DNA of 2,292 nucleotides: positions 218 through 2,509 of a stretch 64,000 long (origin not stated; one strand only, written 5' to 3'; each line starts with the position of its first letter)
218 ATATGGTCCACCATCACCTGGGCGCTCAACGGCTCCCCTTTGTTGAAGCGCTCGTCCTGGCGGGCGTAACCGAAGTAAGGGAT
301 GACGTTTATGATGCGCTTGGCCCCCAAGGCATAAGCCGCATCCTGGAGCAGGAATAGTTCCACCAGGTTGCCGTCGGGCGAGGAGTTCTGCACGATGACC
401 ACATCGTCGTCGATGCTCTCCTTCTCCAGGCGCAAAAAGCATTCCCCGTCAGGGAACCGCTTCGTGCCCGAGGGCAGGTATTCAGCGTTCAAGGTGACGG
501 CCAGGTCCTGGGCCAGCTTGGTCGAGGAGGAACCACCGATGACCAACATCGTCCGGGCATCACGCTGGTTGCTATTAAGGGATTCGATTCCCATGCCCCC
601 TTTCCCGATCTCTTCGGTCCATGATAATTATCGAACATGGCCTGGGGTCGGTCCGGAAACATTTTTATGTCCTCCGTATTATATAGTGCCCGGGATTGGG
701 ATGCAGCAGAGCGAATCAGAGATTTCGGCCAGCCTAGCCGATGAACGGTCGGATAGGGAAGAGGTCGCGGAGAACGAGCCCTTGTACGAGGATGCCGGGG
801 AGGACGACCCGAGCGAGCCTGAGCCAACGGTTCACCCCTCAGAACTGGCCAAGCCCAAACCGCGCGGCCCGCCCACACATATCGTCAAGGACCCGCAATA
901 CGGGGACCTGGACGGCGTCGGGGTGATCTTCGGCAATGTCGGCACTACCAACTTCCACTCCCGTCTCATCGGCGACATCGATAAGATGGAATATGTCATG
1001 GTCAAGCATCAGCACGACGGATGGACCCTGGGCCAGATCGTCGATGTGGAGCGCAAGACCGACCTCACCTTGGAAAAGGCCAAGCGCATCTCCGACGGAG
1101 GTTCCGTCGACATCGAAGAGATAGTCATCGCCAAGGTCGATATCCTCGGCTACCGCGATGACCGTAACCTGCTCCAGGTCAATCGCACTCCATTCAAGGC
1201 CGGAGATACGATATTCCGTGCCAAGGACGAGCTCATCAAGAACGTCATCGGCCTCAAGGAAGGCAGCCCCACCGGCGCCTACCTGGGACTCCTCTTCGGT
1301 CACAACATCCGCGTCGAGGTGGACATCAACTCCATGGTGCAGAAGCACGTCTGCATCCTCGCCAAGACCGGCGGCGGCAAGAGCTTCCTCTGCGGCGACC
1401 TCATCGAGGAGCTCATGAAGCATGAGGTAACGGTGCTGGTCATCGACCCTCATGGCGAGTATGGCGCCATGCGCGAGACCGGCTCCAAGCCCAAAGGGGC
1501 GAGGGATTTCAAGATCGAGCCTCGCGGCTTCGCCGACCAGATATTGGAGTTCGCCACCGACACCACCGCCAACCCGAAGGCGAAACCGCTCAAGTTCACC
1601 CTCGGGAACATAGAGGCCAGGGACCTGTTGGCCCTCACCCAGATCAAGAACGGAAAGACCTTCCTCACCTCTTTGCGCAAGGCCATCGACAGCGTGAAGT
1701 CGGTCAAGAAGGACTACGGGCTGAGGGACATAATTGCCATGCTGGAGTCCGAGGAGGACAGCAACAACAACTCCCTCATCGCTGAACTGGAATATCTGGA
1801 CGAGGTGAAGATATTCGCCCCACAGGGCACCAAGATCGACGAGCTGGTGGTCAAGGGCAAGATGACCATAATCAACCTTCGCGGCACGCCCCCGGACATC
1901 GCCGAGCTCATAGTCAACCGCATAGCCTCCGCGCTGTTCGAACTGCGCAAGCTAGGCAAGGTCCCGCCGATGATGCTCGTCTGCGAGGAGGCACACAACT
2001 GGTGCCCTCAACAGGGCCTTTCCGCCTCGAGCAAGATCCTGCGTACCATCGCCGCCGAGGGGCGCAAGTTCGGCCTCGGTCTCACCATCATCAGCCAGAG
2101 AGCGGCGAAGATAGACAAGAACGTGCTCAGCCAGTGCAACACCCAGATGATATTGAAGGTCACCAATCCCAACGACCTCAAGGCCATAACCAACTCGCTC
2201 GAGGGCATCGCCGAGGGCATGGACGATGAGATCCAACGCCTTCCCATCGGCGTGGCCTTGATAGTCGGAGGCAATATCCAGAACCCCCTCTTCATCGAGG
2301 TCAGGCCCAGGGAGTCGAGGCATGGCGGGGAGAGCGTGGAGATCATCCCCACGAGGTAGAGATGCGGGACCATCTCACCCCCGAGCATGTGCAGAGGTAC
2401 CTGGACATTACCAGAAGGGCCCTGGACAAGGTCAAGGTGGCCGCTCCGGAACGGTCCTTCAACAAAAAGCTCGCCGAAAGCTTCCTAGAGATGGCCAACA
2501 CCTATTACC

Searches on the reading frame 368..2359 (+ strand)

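Call 58: search_protein_families(library=pfam, proteins=[window:368-2359:+], max_evalue=0.001)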
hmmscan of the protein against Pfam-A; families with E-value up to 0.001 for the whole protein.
window:368-2359:+ (663 aa): 3 families
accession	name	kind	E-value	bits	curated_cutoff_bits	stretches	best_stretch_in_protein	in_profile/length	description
PF01935.23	DUF87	-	3.6e-30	106.1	23.2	1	306-521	3-218/220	Helicase HerA, central domain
PF12846.13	AAA_10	-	3e-05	23.7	27.5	1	326-472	22-162/362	AAA-like domain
PF09378.16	HAS-barrel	-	0.00018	21.9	25.2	1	185-265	2-90/90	HAS barrel domain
